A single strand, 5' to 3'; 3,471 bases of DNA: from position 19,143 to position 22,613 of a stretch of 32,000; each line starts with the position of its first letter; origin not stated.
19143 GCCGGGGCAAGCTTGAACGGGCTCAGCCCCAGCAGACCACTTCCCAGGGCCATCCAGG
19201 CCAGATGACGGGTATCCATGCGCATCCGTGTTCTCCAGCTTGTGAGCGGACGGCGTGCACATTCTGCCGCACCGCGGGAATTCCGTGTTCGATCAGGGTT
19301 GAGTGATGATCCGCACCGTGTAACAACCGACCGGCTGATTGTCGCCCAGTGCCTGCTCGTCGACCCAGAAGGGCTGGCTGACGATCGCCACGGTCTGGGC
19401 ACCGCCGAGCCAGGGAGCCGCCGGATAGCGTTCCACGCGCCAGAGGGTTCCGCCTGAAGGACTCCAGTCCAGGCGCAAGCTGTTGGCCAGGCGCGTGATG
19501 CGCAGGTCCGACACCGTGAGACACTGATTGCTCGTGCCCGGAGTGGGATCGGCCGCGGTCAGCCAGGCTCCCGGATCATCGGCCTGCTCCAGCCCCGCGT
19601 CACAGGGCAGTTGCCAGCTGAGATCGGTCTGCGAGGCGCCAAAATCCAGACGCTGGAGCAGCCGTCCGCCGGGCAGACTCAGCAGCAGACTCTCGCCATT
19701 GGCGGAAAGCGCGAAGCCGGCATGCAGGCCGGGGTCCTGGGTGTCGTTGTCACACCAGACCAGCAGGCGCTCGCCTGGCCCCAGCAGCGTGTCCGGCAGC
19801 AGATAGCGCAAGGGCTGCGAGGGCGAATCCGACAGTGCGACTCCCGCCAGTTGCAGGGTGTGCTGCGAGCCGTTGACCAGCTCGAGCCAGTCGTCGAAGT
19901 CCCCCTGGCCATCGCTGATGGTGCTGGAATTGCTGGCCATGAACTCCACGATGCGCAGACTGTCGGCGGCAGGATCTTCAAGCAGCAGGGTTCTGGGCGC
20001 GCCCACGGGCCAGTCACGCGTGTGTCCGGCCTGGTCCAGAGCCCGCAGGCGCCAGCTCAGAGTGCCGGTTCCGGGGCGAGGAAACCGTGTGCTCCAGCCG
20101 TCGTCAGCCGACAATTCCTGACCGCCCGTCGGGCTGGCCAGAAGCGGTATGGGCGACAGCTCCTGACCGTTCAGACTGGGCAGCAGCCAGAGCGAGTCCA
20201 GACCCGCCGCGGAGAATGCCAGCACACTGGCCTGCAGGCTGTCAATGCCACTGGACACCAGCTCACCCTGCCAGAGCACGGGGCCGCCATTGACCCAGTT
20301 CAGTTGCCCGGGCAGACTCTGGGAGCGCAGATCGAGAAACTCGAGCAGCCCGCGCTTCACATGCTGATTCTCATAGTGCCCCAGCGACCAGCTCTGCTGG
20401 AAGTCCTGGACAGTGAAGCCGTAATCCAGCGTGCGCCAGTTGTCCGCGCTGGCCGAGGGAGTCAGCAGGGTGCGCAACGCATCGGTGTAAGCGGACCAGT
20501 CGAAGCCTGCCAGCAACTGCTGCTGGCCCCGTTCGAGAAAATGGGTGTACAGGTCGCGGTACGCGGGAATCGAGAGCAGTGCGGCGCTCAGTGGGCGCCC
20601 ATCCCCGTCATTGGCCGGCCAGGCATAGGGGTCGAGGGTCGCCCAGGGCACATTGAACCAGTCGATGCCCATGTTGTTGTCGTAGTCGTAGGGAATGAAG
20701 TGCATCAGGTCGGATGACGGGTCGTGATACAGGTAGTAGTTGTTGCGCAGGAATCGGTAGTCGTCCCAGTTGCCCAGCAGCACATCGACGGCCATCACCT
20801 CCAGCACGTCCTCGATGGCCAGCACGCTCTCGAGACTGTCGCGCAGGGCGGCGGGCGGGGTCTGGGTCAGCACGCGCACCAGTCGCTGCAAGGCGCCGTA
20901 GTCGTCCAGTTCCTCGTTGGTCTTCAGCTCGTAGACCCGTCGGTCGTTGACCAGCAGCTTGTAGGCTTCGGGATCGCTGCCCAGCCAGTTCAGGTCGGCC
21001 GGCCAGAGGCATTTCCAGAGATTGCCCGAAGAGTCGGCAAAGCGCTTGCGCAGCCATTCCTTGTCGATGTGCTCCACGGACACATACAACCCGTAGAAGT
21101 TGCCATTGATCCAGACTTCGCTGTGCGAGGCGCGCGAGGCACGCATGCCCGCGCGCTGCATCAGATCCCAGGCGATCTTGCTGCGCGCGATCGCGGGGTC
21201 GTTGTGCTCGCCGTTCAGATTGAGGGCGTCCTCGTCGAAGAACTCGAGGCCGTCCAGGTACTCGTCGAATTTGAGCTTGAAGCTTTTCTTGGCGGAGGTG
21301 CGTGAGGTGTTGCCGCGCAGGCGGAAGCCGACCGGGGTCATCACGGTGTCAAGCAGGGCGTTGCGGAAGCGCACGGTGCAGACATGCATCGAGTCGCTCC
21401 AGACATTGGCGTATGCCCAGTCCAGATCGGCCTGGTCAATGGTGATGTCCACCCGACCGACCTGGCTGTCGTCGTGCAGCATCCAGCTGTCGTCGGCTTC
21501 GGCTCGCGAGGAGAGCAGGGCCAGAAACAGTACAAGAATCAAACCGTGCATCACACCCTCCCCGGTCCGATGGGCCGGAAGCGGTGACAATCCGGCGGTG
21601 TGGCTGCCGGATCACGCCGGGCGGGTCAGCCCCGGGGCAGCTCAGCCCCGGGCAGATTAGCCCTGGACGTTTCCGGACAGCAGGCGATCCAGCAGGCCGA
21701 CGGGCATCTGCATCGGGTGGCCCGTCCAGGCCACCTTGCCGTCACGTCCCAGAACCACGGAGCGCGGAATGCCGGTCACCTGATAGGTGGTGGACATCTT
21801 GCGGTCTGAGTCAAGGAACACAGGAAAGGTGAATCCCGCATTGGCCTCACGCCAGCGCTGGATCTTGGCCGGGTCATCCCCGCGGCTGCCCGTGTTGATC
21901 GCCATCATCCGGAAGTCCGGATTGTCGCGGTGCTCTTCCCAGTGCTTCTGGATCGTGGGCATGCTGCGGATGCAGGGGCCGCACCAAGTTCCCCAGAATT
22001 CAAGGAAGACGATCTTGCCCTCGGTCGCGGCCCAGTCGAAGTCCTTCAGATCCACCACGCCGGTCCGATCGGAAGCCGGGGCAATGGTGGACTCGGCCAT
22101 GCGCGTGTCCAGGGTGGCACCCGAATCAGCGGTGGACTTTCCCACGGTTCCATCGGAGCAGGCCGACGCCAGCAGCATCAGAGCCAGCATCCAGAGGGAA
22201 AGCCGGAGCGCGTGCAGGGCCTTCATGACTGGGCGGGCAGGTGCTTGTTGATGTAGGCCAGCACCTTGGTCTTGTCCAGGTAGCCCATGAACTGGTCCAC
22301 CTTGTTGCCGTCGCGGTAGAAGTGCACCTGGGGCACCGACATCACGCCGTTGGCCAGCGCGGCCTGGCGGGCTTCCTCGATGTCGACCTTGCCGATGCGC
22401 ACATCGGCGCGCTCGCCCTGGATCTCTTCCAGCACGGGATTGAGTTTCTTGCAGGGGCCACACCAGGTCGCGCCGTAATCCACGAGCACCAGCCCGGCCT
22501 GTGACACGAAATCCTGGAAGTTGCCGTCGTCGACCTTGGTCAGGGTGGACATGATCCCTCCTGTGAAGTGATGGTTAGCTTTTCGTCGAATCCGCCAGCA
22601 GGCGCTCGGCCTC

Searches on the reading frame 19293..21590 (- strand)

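Call 18: search_protein_families(library=pfam, proteins=[window:19293-21590:-], max_evalue=0.001)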
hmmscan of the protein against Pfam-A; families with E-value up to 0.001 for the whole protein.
window:19293-21590:- (765 aa): 2 families
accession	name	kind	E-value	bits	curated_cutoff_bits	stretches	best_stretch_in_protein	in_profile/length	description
PF08757.17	CotH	-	2.4e-52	178.9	23.8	1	90-404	2-300/322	CotH kinase protein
PF00932.25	LTD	-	4.6e-07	30.6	34.3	1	540-647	3-104/109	Lamin Tail Domain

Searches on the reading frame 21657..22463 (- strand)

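Call 18: search_protein_families(library=pfam, proteins=[window:21657-22463:-], max_evalue=0.001)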
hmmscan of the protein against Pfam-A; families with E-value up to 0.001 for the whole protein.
window:21657-22463:- (268 aa): 4 families
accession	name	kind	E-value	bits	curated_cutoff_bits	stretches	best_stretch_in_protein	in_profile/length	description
PF00578.27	AhpC-TSA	-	5.3e-15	55.9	26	1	137-246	18-123/124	AhpC/TSA family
PF08534.16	Redoxin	-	6.7e-15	55.6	26.6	1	136-248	15-132/148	Redoxin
PF13905.12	Thioredoxin_8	-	8.6e-10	39.3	27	1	149-244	1-94/94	Thioredoxin-like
PF00085.26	Thioredoxin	-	2.9e-07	30.9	23.5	1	141-194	9-61/103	Thioredoxin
